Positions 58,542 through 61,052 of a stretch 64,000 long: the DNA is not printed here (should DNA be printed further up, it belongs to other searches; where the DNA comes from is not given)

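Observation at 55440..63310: Compositionally foreign ~7.9 kb island encoding a minimal monoderm-type type-IV-secretion-like module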

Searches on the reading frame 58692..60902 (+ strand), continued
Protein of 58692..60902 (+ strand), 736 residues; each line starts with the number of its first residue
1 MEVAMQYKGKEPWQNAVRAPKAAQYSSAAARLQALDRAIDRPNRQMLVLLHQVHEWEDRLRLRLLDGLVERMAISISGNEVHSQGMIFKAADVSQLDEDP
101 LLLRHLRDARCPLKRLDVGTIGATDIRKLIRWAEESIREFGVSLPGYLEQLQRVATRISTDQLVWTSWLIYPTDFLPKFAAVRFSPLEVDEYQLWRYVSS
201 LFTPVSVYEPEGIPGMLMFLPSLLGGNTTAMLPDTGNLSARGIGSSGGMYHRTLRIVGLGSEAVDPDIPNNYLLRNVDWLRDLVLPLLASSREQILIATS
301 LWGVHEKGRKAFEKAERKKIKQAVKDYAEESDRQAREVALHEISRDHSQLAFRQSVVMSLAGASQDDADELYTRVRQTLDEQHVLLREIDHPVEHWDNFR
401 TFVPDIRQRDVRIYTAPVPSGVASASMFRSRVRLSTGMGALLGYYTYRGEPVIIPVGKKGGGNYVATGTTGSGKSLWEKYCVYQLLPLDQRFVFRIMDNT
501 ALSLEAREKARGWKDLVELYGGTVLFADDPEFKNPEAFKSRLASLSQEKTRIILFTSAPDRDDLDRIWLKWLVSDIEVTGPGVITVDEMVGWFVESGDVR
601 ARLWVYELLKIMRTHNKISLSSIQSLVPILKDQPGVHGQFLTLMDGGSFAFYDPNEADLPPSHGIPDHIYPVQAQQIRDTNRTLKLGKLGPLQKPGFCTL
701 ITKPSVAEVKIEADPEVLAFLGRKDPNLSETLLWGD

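Call 50: predict_structure(alignment_id=A1)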
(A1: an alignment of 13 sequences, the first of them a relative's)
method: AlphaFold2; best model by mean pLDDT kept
length: 736 residues; sequences in the alignment: 13
mean_pLDDT: 81.4   pTM: 0.73
mean pLDDT of the five models: 81.4, 80.8, 80.6, 78.3, 77.3
residues with pLDDT >= 90: 335; 70-90: 244; 50-70: 88; < 50: 69
segments of 3 or more residues with pLDDT < 50: 1-37, 55-70, 209-214, 728-736
pLDDT, mean of each block of 10 residues (from residue 1): 34 37 38 48 54 48 40 77 90 78 89 93 80 91 88 87 86 92 90 84 65 56 66 75 87 93 73 89 91 93 89 91 88 93 86 95 94 96 91 88 87 84 83 70 86 79 88 88 93 92 60 89 92 94 95 92 94 91 92 85 92 90 92 91 91 90 89 89 71 80 85 88 59 39
secondary structure, 60 per line:
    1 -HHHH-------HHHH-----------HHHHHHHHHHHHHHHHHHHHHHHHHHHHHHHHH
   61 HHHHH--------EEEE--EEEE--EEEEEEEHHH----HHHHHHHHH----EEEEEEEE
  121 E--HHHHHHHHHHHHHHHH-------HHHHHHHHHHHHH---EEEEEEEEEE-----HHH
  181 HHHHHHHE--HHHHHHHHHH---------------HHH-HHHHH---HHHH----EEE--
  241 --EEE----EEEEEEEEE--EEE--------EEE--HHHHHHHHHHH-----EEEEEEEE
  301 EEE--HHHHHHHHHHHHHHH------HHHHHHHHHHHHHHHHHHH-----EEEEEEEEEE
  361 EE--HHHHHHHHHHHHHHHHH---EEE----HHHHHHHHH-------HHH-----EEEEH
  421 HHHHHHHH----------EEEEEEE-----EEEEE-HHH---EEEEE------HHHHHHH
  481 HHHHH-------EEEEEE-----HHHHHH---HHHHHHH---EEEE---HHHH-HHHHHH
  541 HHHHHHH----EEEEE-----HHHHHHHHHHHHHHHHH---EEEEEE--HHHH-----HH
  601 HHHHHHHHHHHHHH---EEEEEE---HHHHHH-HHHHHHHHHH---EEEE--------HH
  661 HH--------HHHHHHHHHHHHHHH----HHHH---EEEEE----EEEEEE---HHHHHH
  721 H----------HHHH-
elements in order (helices of 4 or more, strands of 3 or more residues): H2-5 H13-16 H28-65 E74-77 E80-83 E86-92 H100-108 E113-121 H124-139 H147-159 E163-172 H178-187 H191-200 H220-224 H228-231 E236-238 E243-245 E250-258 E261-263 E272-274 H277-287 E293-303 H306-320 H327-345 E351-362 H365-381 E385-387 H392-400 E416-419 H420-428 E439-445 E451-455 E463-467 H474-485 E493-498 H504-509 H513-519 E523-526 H530-533 H535-547 E552-556 H562-578 E582-587 H590-593 H599-614 E618-623 H627-632 H634-643 E647-650 H659-662 H671-685 H690-693 E697-701 E706-711 H715-721 H732-735

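Call 53: fold_search(model_id=the predicted structure, library=pdb)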
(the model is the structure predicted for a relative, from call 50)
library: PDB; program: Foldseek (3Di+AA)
matches with E <= 10: 1555; with E <= 0.001: 263
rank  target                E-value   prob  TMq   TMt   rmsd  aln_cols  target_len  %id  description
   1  8rtb_B                2.9e-22  1.00  0.50  0.54   9.4       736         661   12  Extended inner membrane complex (IMC) protomer structure (TrwM/VirB3-TrwK/VirB4-TrwI/VirB6-TrwG/VirB8-TrwE/VirB10) fro (released 2024-06-19)
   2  7o41_B                6.6e-22  1.00  0.50  0.53   9.6       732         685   12  Hexameric composite model of the Inner Membrane Complex (IMC) with the Arches from the fully-assembled R388 type IV se (released 2022-06-22)
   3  8rtb_A                1.0e-20  1.00  0.49  0.48  11.3       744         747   14  Extended inner membrane complex (IMC) protomer structure (TrwM/VirB3-TrwK/VirB4-TrwI/VirB6-TrwG/VirB8-TrwE/VirB10) fro (released 2024-06-19)
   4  8rtd_P                4.3e-20  1.00  0.49  0.48   9.8       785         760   11  Stalk-Arches-IMC structure from the fully-assembled R388 type IV secretion system determined by cryo-EM. (released 2024-06-19)
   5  8rtd_O                9.7e-20  1.00  0.48  0.45  11.4       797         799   13  Stalk-Arches-IMC structure from the fully-assembled R388 type IV secretion system determined by cryo-EM. (released 2024-06-19)
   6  8rtd_V                3.7e-19  1.00  0.49  0.50  10.2       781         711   11  Stalk-Arches-IMC structure from the fully-assembled R388 type IV secretion system determined by cryo-EM. (released 2024-06-19)
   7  8rtd_T                4.2e-19  1.00  0.49  0.45  11.4       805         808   12  Stalk-Arches-IMC structure from the fully-assembled R388 type IV secretion system determined by cryo-EM. (released 2024-06-19)
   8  7o41_A                4.2e-19  1.00  0.49  0.48  11.3       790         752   12  Hexameric composite model of the Inner Membrane Complex (IMC) with the Arches from the fully-assembled R388 type IV se (released 2022-06-22)
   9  7o42_A                4.9e-19  1.00  0.49  0.40   9.8       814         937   12  TrwK/VirB4unbound trimer of dimers complex (with Hcp1) from the R388 type IV secretion system determined by cryo-EM. (released 2022-06-22)
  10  7o43_B                1.6e-18  1.00  0.47  0.44  11.0       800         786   13  TrwK/VirB4unbound dimer complex from R388 type IV secretion system determined by cryo-EM. (released 2022-06-22)
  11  8rtd_g                9.6e-18  1.00  0.47  0.46  10.9       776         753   12  Stalk-Arches-IMC structure from the fully-assembled R388 type IV secretion system determined by cryo-EM. (released 2024-06-19)
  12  7o43_A                1.3e-15  1.00  0.47  0.44  10.7       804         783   11  TrwK/VirB4unbound dimer complex from R388 type IV secretion system determined by cryo-EM. (released 2022-06-22)
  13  7o42_E                2.8e-15  1.00  0.41  0.34  12.9       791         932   12  TrwK/VirB4unbound trimer of dimers complex (with Hcp1) from the R388 type IV secretion system determined by cryo-EM. (released 2022-06-22)
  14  8rtd_h                3.7e-13  1.00  0.32  0.48   9.2       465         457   11  Stalk-Arches-IMC structure from the fully-assembled R388 type IV secretion system determined by cryo-EM. (released 2024-06-19)
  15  4ag6_B                6.0e-07  1.00  0.25  0.45  12.2       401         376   13  Structure of VirB4 of Thermoanaerobacter pseudethanolicus (released 2012-07-04)
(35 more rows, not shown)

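Call 55: find_encoding_contigs(protein=P0001, flank=10000, max_places=6)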
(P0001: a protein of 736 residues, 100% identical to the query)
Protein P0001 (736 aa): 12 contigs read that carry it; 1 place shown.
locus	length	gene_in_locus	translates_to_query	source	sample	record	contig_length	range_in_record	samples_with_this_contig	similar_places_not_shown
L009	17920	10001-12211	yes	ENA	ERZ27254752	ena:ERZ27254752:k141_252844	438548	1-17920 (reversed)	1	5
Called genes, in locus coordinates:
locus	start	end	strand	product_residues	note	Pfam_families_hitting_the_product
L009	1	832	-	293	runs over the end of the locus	PF00535:Glycos_transf_2, PF10111:Glyco_tranf_2_2 (weak), PF13641:Glyco_tranf_2_3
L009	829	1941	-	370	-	PF13439:Glyco_transf_4, PF13692:Glyco_trans_1_4, PF13524:Glyco_trans_1_2, PF20706:GT4-conflict, PF00534:Glycos_transf_1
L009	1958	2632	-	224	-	PF01171:ATP_bind_3 (weak), PF01507:PAPS_reduct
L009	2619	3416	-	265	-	PF13489:Methyltransf_23, PF08241:Methyltransf_11, PF08242:Methyltransf_12 (weak), PF13649:Methyltransf_25, PF13847:Methyltransf_31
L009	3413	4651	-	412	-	PF01943:Polysacc_synt, PF13440:Polysacc_synt_3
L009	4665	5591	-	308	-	PF00535:Glycos_transf_2, PF10111:Glyco_tranf_2_2, PF13506:Glyco_transf_21 (weak), PF13641:Glyco_tranf_2_3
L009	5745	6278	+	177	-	-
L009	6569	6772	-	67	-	-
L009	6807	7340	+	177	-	-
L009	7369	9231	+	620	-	-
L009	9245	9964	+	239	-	-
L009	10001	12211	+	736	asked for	-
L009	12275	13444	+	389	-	PF01551:Peptidase_M23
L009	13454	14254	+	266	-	-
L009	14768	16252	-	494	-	-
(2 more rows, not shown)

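Call 58: find_encoding_contigs(protein=P0010, flank=10000, max_places=3)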
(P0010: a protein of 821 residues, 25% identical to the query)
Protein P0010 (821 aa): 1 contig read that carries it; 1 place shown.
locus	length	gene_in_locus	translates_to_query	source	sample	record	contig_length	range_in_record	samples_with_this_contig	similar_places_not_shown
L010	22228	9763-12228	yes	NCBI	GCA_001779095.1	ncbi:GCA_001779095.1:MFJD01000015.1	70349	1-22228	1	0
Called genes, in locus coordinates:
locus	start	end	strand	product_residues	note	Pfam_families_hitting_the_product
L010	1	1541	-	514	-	PF03717:PBP_dimer, PF00905:Transpeptidase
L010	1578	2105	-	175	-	-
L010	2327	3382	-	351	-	PF06723:MreB_Mbl, PF00022:Actin (faint), PF00012:HSP70, PF14450:FtsA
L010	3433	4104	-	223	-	-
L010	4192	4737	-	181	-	-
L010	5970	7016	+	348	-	PF01145:Band_7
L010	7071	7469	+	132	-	-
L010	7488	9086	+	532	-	-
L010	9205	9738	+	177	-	-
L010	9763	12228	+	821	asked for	-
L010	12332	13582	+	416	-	PF01551:Peptidase_M23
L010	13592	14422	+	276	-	-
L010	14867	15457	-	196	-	-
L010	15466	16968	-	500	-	PF13529:Peptidase_C39_2 (weak)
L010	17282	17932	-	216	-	-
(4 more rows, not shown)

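Call 59: find_encoding_contigs(protein=P0011, flank=10000, max_places=3)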
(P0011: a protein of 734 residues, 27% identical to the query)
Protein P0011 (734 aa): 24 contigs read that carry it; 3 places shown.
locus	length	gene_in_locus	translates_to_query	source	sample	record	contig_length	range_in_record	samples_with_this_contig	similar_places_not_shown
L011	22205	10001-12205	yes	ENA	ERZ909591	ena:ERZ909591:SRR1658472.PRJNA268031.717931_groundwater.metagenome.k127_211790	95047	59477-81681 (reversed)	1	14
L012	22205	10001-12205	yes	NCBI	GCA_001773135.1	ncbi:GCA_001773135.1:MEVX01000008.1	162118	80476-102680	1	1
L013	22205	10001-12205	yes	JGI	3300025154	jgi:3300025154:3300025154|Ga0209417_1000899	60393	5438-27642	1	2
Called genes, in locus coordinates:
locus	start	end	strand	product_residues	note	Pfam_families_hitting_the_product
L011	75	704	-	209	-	-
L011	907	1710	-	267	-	-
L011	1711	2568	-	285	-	-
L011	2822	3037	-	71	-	-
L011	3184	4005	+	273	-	PF00398:RrnaAD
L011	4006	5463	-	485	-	PF19293:CdaA_N, PF02457:DAC, PF07949:YbbR (weak)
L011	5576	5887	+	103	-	-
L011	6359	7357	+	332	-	PF01145:Band_7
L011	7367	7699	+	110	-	-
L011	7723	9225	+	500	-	-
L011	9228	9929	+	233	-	-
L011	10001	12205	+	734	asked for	-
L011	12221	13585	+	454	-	PF13406:SLT_2, PF01551:Peptidase_M23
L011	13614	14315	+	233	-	-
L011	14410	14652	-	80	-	-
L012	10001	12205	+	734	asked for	-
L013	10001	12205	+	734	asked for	-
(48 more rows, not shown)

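Call 60: list_cluster_members(proteins=[P0003, P0004, P0005, P0006, P0010, P0011, P0012, P0013, P0014, P0015])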
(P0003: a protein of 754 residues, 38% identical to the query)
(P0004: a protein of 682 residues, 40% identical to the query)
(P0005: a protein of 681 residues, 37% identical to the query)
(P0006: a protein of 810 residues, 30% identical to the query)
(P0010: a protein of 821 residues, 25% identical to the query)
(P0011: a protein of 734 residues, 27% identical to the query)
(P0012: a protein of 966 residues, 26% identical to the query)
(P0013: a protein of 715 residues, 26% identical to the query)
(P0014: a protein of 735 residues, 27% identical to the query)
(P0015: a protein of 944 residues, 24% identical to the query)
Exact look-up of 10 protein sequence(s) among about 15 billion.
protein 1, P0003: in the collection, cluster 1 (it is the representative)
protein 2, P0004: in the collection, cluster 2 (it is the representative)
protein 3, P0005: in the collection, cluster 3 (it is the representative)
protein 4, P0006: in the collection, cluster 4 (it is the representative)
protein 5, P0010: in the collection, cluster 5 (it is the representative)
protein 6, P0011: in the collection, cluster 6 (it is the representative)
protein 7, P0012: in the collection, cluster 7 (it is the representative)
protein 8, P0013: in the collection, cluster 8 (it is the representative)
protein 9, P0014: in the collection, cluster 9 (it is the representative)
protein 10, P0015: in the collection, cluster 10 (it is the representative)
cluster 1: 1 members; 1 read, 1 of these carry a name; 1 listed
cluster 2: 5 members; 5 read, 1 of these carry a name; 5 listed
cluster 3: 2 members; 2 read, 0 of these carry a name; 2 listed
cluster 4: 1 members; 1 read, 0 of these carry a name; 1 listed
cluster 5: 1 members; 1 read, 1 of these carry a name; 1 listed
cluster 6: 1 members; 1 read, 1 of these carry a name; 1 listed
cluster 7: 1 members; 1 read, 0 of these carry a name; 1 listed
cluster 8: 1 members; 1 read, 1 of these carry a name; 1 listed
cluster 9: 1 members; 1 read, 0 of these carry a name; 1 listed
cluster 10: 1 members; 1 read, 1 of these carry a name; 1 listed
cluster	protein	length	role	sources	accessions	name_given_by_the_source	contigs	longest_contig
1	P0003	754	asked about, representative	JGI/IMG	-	hypothetical protein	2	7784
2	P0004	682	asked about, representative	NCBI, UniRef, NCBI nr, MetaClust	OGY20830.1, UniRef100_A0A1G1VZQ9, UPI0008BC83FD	MAG: hypothetical protein A3A65_02635 [Candidatus Chisholmbacteria bacterium ... | Uncharacterized protein n=1 Tax=Candidatus Chisholmbacteria bacterium ... | status=active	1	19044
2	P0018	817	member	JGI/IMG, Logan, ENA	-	-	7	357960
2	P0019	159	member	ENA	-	-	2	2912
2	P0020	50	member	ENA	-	-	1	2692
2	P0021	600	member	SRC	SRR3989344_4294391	-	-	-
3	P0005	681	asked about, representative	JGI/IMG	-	-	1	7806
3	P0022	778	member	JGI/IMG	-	-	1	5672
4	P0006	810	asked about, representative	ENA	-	-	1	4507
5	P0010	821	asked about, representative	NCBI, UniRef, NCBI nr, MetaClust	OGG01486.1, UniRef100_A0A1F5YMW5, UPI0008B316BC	hypothetical protein A2Z33_00380 [Candidatus Gottesmanbacteria bacterium RBG_16_52_11] | Uncharacterized protein n=1 Tax=Candidatus Gottesmanbacteria bacterium RBG_16_52_11 ... | MAG: hypothetical protein A2Z33_00380 [Candidatus Gottesmanbacteria bacterium ...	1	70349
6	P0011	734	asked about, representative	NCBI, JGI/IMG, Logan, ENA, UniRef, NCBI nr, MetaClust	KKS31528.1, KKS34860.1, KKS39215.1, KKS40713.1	hypothetical protein A2380_00585 [candidate division WWE3 bacterium RIFOXYB1_FULL_43_24] | Uncharacterized protein n=2 Tax=Katanobacteria TaxID=422282 RepID=A0A0G0YRG4_UNCKA | MAG: hypothetical protein UU92_C0005G0046 [candidate division WWE3 bacterium ...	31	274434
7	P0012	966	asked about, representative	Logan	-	-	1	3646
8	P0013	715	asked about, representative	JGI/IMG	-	hypothetical protein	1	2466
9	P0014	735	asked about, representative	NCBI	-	-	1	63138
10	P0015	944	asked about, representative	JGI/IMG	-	hypothetical protein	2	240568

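Call 98: list_cluster_members(proteins=[P0001, P0002, P0023])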
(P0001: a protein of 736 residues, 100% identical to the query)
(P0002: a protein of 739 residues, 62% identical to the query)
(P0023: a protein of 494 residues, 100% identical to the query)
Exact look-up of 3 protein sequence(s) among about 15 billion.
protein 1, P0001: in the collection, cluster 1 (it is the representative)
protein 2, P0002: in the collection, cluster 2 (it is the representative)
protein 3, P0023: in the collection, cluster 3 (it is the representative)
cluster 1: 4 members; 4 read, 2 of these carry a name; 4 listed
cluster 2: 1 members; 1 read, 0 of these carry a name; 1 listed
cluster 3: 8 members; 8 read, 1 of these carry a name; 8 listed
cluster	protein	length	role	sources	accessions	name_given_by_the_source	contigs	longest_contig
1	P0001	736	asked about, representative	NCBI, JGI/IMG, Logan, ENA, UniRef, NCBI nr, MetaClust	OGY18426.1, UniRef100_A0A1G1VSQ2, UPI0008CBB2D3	MAG: hypothetical protein A2786_02915 [Candidatus Chisholmbacteria bacterium ... | Uncharacterized protein n=1 Tax=Candidatus Chisholmbacteria bacterium ... | status=active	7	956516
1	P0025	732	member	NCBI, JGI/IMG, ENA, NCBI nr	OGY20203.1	MAG: hypothetical protein A2900_03830 [Candidatus Chisholmbacteria bacterium ...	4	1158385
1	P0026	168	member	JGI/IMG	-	-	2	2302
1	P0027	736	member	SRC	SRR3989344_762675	-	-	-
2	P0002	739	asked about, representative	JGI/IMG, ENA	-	-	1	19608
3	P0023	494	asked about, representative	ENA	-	-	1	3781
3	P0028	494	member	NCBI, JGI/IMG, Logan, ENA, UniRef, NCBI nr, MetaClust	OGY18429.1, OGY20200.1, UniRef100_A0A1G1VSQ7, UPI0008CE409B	MAG: hypothetical protein A2900_03815 [Candidatus Chisholmbacteria bacterium ... | Uncharacterized protein n=1 Tax=Candidatus Chisholmbacteria bacterium ... | MAG: hypothetical protein A2786_02930 [Candidatus Chisholmbacteria bacterium ...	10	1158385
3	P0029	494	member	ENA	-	-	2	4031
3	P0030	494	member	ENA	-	-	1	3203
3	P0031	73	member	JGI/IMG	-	-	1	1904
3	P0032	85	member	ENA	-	-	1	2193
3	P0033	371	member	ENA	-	-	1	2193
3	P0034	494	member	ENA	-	-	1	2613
